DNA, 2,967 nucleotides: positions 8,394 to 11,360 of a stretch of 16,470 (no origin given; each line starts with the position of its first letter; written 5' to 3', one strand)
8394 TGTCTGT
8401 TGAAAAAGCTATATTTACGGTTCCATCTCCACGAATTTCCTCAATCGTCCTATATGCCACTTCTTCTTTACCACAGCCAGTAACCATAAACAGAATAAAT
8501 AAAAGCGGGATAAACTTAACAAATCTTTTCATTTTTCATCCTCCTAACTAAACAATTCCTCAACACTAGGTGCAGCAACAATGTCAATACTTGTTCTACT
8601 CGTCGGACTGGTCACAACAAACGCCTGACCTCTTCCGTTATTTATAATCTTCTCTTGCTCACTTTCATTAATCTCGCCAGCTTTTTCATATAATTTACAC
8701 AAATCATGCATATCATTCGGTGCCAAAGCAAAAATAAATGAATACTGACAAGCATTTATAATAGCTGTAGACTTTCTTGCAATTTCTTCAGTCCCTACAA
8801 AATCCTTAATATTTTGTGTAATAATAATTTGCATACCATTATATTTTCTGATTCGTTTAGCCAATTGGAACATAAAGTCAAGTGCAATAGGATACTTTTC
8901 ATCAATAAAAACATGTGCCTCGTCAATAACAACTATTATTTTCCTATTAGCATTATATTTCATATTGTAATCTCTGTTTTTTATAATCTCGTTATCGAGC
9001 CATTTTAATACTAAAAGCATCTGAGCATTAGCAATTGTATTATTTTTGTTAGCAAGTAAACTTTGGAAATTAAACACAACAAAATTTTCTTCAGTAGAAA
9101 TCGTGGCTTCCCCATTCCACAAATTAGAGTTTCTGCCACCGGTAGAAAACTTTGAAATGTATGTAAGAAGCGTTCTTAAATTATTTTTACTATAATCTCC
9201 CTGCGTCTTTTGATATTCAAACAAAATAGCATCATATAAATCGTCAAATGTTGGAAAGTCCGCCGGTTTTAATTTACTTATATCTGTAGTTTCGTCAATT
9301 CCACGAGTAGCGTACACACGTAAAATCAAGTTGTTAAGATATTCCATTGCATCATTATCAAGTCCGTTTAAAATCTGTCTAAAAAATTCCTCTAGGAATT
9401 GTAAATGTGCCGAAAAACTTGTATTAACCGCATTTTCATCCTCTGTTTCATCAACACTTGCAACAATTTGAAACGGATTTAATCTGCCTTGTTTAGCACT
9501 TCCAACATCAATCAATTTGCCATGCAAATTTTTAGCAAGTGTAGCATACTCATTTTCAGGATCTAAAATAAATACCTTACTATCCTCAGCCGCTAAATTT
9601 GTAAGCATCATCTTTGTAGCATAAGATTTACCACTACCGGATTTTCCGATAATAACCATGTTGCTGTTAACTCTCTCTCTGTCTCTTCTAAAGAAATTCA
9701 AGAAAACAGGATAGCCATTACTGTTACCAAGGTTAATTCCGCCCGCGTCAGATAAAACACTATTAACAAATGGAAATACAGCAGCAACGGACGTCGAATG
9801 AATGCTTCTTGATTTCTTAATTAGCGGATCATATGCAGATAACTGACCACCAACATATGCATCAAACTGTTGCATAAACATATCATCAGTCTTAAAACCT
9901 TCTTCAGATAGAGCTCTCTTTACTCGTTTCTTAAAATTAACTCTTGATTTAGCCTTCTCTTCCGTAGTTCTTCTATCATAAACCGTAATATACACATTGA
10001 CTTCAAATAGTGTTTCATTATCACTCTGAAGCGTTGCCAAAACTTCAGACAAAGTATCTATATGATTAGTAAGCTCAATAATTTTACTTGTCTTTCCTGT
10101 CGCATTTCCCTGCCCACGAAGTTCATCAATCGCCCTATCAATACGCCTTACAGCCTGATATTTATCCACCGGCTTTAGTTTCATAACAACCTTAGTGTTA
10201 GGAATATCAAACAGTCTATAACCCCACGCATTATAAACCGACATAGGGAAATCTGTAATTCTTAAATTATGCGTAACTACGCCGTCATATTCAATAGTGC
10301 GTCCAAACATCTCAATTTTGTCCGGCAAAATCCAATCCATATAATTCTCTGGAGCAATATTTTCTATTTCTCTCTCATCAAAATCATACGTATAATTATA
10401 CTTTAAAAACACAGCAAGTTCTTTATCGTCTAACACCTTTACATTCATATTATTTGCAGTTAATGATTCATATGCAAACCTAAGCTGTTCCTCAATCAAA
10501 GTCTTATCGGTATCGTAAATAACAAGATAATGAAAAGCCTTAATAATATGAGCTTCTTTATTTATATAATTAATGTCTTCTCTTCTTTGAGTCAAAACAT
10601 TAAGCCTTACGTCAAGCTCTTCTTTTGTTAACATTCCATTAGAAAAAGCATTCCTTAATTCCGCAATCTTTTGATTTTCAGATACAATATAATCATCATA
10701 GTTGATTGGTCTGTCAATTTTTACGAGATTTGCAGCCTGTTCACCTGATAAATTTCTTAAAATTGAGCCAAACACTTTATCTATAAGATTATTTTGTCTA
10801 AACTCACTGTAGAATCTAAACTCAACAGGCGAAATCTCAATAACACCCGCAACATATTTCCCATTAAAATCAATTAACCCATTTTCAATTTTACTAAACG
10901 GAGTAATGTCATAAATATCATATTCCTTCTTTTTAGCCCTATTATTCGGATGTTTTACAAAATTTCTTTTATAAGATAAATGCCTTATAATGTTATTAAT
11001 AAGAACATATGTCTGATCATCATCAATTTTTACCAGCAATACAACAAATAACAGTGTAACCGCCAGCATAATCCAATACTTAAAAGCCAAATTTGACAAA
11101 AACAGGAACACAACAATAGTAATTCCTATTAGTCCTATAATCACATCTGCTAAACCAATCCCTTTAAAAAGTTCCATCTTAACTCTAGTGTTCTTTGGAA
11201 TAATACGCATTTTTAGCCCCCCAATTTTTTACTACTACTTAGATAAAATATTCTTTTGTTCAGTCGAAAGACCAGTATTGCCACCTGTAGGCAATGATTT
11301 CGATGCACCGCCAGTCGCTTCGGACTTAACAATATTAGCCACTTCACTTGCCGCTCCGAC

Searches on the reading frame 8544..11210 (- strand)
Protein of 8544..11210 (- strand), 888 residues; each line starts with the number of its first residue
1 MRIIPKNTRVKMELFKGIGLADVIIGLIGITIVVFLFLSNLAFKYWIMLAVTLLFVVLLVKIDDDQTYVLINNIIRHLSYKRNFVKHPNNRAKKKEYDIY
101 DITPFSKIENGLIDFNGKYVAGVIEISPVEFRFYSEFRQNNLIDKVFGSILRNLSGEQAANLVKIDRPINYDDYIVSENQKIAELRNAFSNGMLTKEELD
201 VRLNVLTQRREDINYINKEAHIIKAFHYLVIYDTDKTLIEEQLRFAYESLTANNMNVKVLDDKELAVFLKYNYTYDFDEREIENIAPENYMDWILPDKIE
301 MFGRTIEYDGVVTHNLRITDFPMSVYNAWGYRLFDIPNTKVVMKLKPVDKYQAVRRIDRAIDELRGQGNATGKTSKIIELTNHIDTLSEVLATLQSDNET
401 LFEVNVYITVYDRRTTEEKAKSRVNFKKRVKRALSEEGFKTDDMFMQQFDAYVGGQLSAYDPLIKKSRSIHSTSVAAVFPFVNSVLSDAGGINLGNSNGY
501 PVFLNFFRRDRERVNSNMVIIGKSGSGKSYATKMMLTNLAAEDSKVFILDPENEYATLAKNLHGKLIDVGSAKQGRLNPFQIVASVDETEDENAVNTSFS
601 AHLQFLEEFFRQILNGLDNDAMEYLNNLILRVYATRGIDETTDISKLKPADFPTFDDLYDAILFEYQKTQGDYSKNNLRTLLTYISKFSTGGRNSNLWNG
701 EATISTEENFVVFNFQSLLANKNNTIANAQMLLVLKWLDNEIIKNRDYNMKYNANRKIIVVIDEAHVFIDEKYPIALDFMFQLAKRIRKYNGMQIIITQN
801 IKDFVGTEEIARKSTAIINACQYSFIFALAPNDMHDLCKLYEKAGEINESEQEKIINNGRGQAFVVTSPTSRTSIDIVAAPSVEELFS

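Call 6: search_protein_families(library=pfam, proteins=[window:8544-11210:-], max_evalue=1)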
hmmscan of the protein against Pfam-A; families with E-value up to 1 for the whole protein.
window:8544-11210:- (888 aa): 19 families
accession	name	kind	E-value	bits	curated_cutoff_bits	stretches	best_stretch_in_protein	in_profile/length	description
PF19044.6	P-loop_TraG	-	4.4e-22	78.7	25.8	1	492-825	2-314/413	TraG P-loop domain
PF01935.23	DUF87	-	3.4e-11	44.1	23.2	1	515-729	23-215/220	Helicase HerA, central domain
PF12846.13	AAA_10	-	5.4e-10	39.3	27.5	1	514-584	20-97/362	AAA-like domain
PF13401.12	AAA_22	-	1.6e-05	25.7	27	1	516-563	6-52/130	AAA domain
PF04851.21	ResIII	-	5.6e-05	23.5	22.5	1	692-774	80-144/164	Type III restriction enzyme, res subunit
PF25199.1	nSTAND_NTPase5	-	0.00031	21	34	1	508-557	34-84/145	Novel STAND NTPase 5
PF01580.24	FtsK_SpoIIIE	-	0.00032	20.6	24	1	509-552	33-80/221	FtsK/SpoIIIE family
PF10412.15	TrwB_AAD_bind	-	0.00063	19.2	20.5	1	513-555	13-55/387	Type IV secretion-system coupling protein DNA-binding domain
PF00270.35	DEAD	-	0.00066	19.9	26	1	516-571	15-70/167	DEAD/DEAH box helicase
PF01656.29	CbiA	-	0.00076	19.9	25.4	1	518-620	2-72/125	CobQ/CobB/MinD/ParA nucleotide binding domain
PF13191.12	AAA_16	-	0.005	17.8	32.6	1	504-607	13-128/167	AAA ATPase domain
PF08172.17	CASP_C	-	0.0085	15.9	28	1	380-428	110-157/252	CASP C terminal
PF13245.12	AAA_19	-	0.0088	16.7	25.1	0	515-548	11-46/134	AAA domain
PF00005.33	ABC_tran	-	0.0094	17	25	1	517-552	13-48/137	ABC transporter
PF15664.10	TMEM252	-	0.039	14.1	27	1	133-189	31-91/139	Transmembrane protein 252 family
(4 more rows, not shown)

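Call 7: search_protein_families(library=ncbifam, proteins=[window:8544-11210:-], max_evalue=1)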
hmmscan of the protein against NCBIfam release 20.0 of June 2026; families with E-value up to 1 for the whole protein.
window:8544-11210:- (888 aa): 13 families
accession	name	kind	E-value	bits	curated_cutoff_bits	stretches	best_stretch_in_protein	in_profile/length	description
NF045975.1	VirB4_plasma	equivalog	9.4e-176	586.1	590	1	3-887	2-893/894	Mbov_0397 family ICE element conjugal transfer ATPase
NF045971.1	conju_CD1110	equivalog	1.2e-46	159.4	325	1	254-861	148-721/752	VirB4-like conjugal transfer ATPase, CD1110 family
TIGR02746.1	TraC-F-type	equivalog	3.4e-35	121.2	567.05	1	380-840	295-720/800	type IV secretion system protein TraC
TIGR00929.1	VirB4_CagE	subfamily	1.2e-25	90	643.1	1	381-867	302-737/792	VirB4 family type IV secretion/conjugal transfer ATPase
NF010278.0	PRK13721.1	subfamily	4.3e-19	67.9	1177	2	678-819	619-752/874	type IV secretion system protein TraC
TIGR03744.1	traC_PFL_4706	equivalog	1.4e-11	43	520.6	2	368-563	329-523/892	conjugative transfer ATPase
NF053655.1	CedD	equivalog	1.8e-06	26.9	600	2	747-800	410-459/527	DNA-translocating ATPase CedD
TIGR04520.1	ECF_ATPase_1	equivalog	0.03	13.8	315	1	518-552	31-65/269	energy-coupling factor transporter ATPase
TIGR02928.1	TIGR02928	subfamily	0.033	13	181.3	1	514-543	39-68/366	orc1/cdc6 family replication initiation protein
NF041214.1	plasmid_TraB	equivalog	0.046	12.2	800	1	510-557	243-291/639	plasmid transfer protein TraB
TIGR02324.1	CP_lyasePhnL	equivalog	0.097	12.1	256.3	1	518-569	37-87/224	phosphonate C-P lyase system protein PhnL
NF042935.1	SCO6880_fam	subfamily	0.2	10.5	60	1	12-80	11-80/477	SCO6880 family protein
TIGR00051.1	TIGR00051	subfamily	0.53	10.6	68.7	1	739-803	28-90/117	YbgC/FadM family acyl-CoA thioesterase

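Call 19: find_homologous_proteins(query=window:8544-11210:-, max_evalue=1e-10)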
Query window:8544-11210:- (888 aa): 1668 proteins with E <= 1e-10 among 8000 candidates; the best 120 are listed.
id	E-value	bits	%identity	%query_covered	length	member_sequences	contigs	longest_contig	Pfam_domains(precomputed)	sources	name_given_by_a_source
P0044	0.0e+0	1971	100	100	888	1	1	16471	PF19044.7,PF01935.24,PF13401.13,PF12846.14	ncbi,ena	-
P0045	0.0e+0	1856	92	100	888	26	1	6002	PF19044.7,PF01935.24,PF13401.13,PF12846.14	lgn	-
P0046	0.0e+0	1856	92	100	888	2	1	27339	PF19044.7,PF01935.24,PF13401.13,PF12846.14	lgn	-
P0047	0.0e+0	1815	91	100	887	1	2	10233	PF19044.7,PF01935.24,PF13401.13,PF12846.14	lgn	-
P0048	0.0e+0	1310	65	100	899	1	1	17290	PF19044.7,PF01935.24,PF12846.14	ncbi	-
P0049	0.0e+0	1295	62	100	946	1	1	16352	PF19044.7,PF01935.24,PF12846.14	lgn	-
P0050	0.0e+0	1280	60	100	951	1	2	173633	PF19044.7,PF01935.24,PF12846.14,PF01580.25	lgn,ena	-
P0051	0.0e+0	1269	63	100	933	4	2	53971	PF19044.7,PF01935.24,PF12846.14,PF04851.22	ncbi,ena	-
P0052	0.0e+0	1266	63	100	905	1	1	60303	PF19044.7,PF01935.24,PF12846.14,PF04851.22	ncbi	-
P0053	0.0e+0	1257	63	100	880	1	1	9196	PF19044.7,PF01935.24,PF13401.13,PF12846.14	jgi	-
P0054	0.0e+0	1252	61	100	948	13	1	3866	PF19044.7,PF01935.24,PF13401.13,PF12846.14,PF01580.25,PF25199.2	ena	-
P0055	0.0e+0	1246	64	90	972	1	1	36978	PF19044.7,PF01935.24,PF12846.14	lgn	-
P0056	0.0e+0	1234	62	100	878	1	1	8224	PF19044.7,PF01935.24,PF13401.13,PF12846.14,PF25199.2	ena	-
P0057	0.0e+0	1234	63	100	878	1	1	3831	PF19044.7,PF01935.24,PF13401.13,PF12846.14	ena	-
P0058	0.0e+0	1231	64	90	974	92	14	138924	PF19044.7,PF01935.24,PF12846.14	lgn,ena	-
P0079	0.0e+0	1219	61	100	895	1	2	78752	PF19044.7,PF01935.24,PF12846.14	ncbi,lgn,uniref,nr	ncbi:VirB4 family type IV secretion system protein [Enterocloster citroniae]|uniref:AAA+ ATPase doma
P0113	0.0e+0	1212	60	100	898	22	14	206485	PF19044.7,PF01935.24,PF12846.14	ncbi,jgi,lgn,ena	ncbi:DUF87 domain-containing protein [Lachnospiraceae bacterium 45-P1]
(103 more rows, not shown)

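Call 21: find_related_loci(query=A2, collection=genome_contigs, flank=10000)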
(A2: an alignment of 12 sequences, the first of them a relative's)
Query A2 (888 aa) in genome_contigs; peptide patterns used: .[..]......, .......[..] (x = any residue, [..] = any of these).
599 stretches matched a pattern (row limit reached: there are more); 484 encode a relative of the query (tblastn E <= 1e-3); the best 80 are kept; 80 distinct loci.
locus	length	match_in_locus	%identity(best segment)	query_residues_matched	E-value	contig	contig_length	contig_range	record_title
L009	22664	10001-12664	92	1-888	0e+0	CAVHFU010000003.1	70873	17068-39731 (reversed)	bacterium isolate H07617-L1_cleanbin_000011 genome assembly, contig: Spades_H07617-L1_contig_150, whole genome shotgun s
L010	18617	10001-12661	91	1-888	0e+0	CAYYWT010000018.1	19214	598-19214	MAG TPA_asm: uncultured Eubacteriales bacterium isolate SRP225648_co1_918 genome assembly, contig: NODE_6914_length_1921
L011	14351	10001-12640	91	1-881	0e+0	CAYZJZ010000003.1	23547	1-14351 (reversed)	MAG TPA_asm: uncultured Eubacteriales bacterium isolate SRP313737_co1_205 genome assembly, contig: NODE_3374_length_2354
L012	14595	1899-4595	65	1-887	0e+0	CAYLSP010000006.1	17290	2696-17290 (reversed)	MAG TPA_asm: uncultured Defluviitaleaceae bacterium isolate SRP242652_co2_40 genome assembly, contig: NODE_3627_length_1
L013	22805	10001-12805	61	1-888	0e+0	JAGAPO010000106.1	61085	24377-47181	MAG: Lachnospiraceae bacterium isolate RGIG8657 Water_deer_Cecum.Co__c1355328, whole genome shotgun sequence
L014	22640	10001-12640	62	1-887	0e+0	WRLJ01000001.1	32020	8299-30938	MAG: Oscillospiraceae bacterium isolate Th196P3bin17 Ga0099364_10002114, whole genome shotgun sequence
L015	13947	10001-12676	61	5-888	0e+0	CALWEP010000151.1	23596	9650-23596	MAG: uncultured Lachnospiraceae bacterium isolate E02__bin28 genome assembly, contig: E02__k127_2645564, whole genome sh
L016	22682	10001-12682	61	1-888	0e+0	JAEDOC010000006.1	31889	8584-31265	MAG: Clostridium sp. isolate MAG308 NODE_1028_length_31889_cov_6.227178, whole genome shotgun sequence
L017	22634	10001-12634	62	1-887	0e+0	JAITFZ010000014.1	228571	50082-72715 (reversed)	MAG: Oscillospiraceae bacterium isolate Pal332_bin5 k119_342156, whole genome shotgun sequence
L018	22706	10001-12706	61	1-888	0e+0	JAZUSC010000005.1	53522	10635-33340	MAG: Oscillospiraceae bacterium isolate T1900044848_TS20190314.MAGScoT_cleanbin_000004 SGB_2992_k141_163642, whole genom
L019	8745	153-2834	60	1-888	0e+0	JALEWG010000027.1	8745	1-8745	MAG: Lachnospiraceae bacterium isolate SUG393 k141_8079615, whole genome shotgun sequence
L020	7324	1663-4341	61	1-888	0e+0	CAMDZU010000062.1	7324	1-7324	MAG: uncultured Clostridia bacterium isolate SRR11489787_bin.66_metaWRAP_v1.3_MAG genome assembly, contig: ERZ11466701.1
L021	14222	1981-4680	60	1-888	0e+0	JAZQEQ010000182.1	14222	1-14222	MAG: Oscillospiraceae bacterium isolate T1900044633_TS20190099.MAGScoT_cleanbin_000084 SGB_1103_k141_1810734, whole geno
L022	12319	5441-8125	60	1-888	0e+0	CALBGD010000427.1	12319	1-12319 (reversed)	MAG TPA_asm: uncultured Clostridia bacterium isolate SRR1747065_bin.17_CONCOCT_v1.1_MAG genome assembly, contig: ERZ8082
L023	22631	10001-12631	61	1-887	0e+0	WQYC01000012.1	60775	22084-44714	MAG: Oscillospiraceae bacterium isolate Emb289P3bin72 Ga0123356_10000261, whole genome shotgun sequence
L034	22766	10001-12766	58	6-887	0e+0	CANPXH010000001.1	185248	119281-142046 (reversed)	MAG: uncultured Clostridia bacterium isolate Lapin-004__bin79 genome assembly, contig: Lapin-004__NODE_23_length_185248_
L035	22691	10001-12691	60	1-888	0e+0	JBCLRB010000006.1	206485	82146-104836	Lachnospiraceae bacterium 45-P1 voucher GPTB0099 scaffold6, whole genome shotgun sequence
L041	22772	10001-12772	57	1-888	0e+0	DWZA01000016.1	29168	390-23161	MAG TPA_asm: Candidatus Lachnoclostridium stercoravium isolate CHK178-16964 CHK178__C27496_L29168_SAMEA5754822, whole ge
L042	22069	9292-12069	58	1-888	0e+0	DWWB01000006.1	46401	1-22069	MAG TPA_asm: Candidatus Enterocloster excrementigallinarum isolate CHK198-12963 CHK198__C8644_L46401_SAMEA5754842, whole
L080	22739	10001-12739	56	1-888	0e+0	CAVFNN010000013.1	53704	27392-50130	bacterium isolate G02615-L1_cleanbin_000007 genome assembly, contig: Spades_G02615-L1_contig_204, whole genome shotgun s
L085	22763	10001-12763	60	1-887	0e+0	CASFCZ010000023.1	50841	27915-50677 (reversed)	uncultured Eubacteriales bacterium isolate CO.O54.metabat-bins.192 genome assembly, contig: CO.O54.metabat-bins.192.fa_k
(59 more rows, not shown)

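Call 34: search_dna_similar(query=window:8544-11210:-, collection=plasmids, mode=protein, max_rows=20, max_evalue=1e-20)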
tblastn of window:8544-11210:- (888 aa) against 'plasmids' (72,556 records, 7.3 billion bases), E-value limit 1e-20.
Records with a match: 834; places in all: 849; records where one place covers at least 80% of the query: 6.
Best place of each record, by identity: <60% 834.
By first word of the organism name: Staphylococcus 216; Bacillus 164; Lactiplantibacillus 90; Clostridium 84; Priestia 38; Spiroplasma 37; Listeria 30; Latilactobacillus 28; Lacticaseibacillus 14; Levilactobacillus 12; and 43 more.
By predicted mobility (MOB-suite, as given by PLSDB): conjugative 561; mobilizable 149; non-mobilizable 124.
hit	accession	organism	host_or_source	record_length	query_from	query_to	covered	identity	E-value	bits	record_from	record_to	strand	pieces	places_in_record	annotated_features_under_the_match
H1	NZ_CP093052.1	Spiroplasma poulsonii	Drosophila hydei,insect hemolymph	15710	79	888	91%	28.3%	2e-72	268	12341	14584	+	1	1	Mbov_0397 family ICE element conjugal transfer ATPase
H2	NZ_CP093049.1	Spiroplasma poulsonii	Drosophila hydei,insect hemolymph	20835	78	888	91%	27.9%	7e-72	266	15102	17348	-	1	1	Mbov_0397 family ICE element conjugal transfer ATPase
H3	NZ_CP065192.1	Spiroplasma endosymbiont of 'Nebria riversi'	Nebria ingens riversi,Whole body,Alpine ...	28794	79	888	91%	27.2%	8e-71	263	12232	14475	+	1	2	Mbov_0397 family ICE element conjugal transfer ATPase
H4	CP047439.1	Spiroplasma citri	Neoaliturus tenellus,cell culture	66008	162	879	81%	29.2%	9e-75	275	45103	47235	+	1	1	DUF87 domain-containing protein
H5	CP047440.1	Spiroplasma citri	Neoaliturus tenellus,cell culture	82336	162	879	81%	29.2%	9e-75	275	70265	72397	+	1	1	DUF87 domain-containing protein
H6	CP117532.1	Spiroplasma endosymbiont of Drosophila atripex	Drosophila atripex,Drosophila atripex ...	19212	223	885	75%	28.7%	3e-68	255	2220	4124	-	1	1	hypothetical protein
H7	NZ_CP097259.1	Bacillus thuringiensis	pure culture,surface soil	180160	289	887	67%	30.1%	9e-67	251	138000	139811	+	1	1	DUF87 domain-containing protein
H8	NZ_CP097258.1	Bacillus thuringiensis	pure culture,surface soil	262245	289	887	67%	30.1%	9e-67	251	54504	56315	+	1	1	DUF87 domain-containing protein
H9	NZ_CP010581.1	Bacillus thuringiensis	whole organism,soil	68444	289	887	67%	30.0%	3e-66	249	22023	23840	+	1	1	DUF87 domain-containing protein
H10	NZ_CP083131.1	Bacillus thuringiensis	whole organism,Biopesticide Novodor 3FC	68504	289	887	67%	30.0%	3e-66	249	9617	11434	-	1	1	DUF87 domain-containing protein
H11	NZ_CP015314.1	Bacillus thuringiensis serovar morrisoni str. 4AA1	Tribolium castaneum,whole organism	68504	289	887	67%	30.0%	3e-66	249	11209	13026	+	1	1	DUF87 domain-containing protein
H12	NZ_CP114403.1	Bacillus thuringiensis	liquid culture,Bacillus thuringiensis ...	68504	289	887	67%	30.0%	3e-66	249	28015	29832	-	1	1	DUF87 domain-containing protein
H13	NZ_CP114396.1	Bacillus thuringiensis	liquid culture,Bacillus thuringiensis ...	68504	289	887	67%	30.0%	3e-66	249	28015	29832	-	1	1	DUF87 domain-containing protein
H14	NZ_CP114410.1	Bacillus thuringiensis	liquid culture,Bacillus thuringiensis ...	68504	289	887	67%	30.0%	3e-66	249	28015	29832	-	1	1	DUF87 domain-containing protein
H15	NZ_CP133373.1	Bacillus thuringiensis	Tenebrio molitor,liquid culture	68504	289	887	67%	30.0%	3e-66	249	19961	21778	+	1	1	DUF87 domain-containing protein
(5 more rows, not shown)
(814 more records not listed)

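Call 36: get_annotated_region(hit=H1, flank=8000)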
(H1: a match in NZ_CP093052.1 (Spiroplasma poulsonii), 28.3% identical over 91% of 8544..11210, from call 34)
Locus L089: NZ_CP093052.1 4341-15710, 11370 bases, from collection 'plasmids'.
description: Spiroplasma poulsonii strain sHy plasmid unnamed5, complete sequence
organism: Spiroplasma poulsonii (NCBI taxid 2138)
taxonomy: Bacteria; Mycoplasmatota; Mollicutes; Entomoplasmatales; Spiroplasmataceae; Spiroplasma; Spiroplasma poulsonii
host: -; source: Drosophila hydei,insect hemolymph; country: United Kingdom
typing (MOB-suite, as given by PLSDB): non-mobilizable
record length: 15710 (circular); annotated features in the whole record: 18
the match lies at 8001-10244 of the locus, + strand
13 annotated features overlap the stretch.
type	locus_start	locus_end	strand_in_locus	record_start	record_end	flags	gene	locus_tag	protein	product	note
CDS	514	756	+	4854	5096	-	-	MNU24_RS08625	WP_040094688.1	hypothetical protein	-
CDS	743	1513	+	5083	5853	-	-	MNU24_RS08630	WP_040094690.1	ParA family protein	-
CDS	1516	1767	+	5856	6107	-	-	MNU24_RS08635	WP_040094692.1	hypothetical protein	-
CDS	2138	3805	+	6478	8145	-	-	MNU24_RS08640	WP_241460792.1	hypothetical protein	-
CDS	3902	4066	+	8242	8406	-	-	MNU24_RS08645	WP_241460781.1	hypothetical protein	-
CDS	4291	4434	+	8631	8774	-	-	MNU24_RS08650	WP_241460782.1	hypothetical protein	-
CDS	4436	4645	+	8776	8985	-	-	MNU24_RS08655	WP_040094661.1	hypothetical protein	-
CDS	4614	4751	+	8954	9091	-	-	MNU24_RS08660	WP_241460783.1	hypothetical protein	-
CDS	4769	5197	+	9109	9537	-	-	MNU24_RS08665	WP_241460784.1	hypothetical protein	-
CDS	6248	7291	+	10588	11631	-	-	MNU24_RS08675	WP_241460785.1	Mbov_0396 family ICE element transmembrane protein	-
CDS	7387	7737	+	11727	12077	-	-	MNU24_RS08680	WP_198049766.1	hypothetical protein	-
CDS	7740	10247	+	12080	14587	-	-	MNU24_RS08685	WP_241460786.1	Mbov_0397 family ICE element conjugal transfer ATPase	-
CDS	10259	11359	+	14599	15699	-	-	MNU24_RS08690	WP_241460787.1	type IV secretion system DNA-binding domain-containing protein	-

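Call 41: find_encoding_contigs(protein=P0113, flank=10000, max_places=1)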
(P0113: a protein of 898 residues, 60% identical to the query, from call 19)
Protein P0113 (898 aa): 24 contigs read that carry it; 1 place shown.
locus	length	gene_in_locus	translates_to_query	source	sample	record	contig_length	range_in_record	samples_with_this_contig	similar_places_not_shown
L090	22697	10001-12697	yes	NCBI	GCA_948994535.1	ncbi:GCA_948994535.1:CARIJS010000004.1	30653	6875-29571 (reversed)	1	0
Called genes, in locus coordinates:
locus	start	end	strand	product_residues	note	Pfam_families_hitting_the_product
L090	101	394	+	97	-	PF13581:HATPase_c_2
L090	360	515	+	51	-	-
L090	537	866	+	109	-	-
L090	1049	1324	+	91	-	PF01740:STAS, PF13466:STAS_2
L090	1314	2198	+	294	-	PF02517:Rce1-like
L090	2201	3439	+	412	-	-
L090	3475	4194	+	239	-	PF02534:T4SS-DNA_transf, PF10412:TrwB_AAD_bind, PF12696:TraG-D_C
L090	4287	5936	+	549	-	-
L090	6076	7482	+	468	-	-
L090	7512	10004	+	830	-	-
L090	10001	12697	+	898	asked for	PF01935:DUF87, PF19044:P-loop_TraG, PF12846:AAA_10 (weak)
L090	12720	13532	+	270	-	PF00497:SBP_bac_3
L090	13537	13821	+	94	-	-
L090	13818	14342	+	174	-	-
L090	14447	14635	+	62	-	-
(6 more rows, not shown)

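Call 42: find_encoding_contigs(protein=P0079, flank=10000, max_places=1)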
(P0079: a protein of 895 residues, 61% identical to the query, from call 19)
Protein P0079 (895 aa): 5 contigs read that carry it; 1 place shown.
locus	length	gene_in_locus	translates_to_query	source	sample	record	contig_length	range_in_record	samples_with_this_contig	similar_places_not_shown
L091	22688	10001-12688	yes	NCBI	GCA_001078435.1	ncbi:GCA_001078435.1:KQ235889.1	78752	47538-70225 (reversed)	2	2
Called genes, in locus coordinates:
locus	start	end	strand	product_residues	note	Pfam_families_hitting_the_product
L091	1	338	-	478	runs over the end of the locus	PF20042:DUF6444, PF03050:DDE_Tnp_IS66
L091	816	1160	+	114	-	-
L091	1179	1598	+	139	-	PF13581:HATPase_c_2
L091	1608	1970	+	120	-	PF06949:DUF1292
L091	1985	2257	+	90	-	PF01740:STAS, PF13466:STAS_2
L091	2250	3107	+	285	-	PF02517:Rce1-like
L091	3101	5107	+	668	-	PF01580:FtsK_SpoIIIE (faint), PF02534:T4SS-DNA_transf, PF00270:DEAD (faint), PF01935:DUF87 (faint), PF10412:TrwB_AAD_bind, PF12696:TraG-D_C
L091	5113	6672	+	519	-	-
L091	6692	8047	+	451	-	-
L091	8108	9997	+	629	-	-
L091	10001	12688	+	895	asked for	PF01935:DUF87, PF19044:P-loop_TraG, PF12846:AAA_10 (weak)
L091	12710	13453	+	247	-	PF00497:SBP_bac_3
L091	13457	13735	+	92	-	-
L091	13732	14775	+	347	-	-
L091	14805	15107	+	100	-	PF18895:T4SS_pilin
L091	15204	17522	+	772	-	-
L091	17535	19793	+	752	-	-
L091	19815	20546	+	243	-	PF19085:Choline_bind_2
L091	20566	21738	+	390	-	PF00027:cNMP_binding, PF07228:SpoIIE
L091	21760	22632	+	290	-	PF12706:Lactamase_B_2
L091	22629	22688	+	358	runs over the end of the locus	-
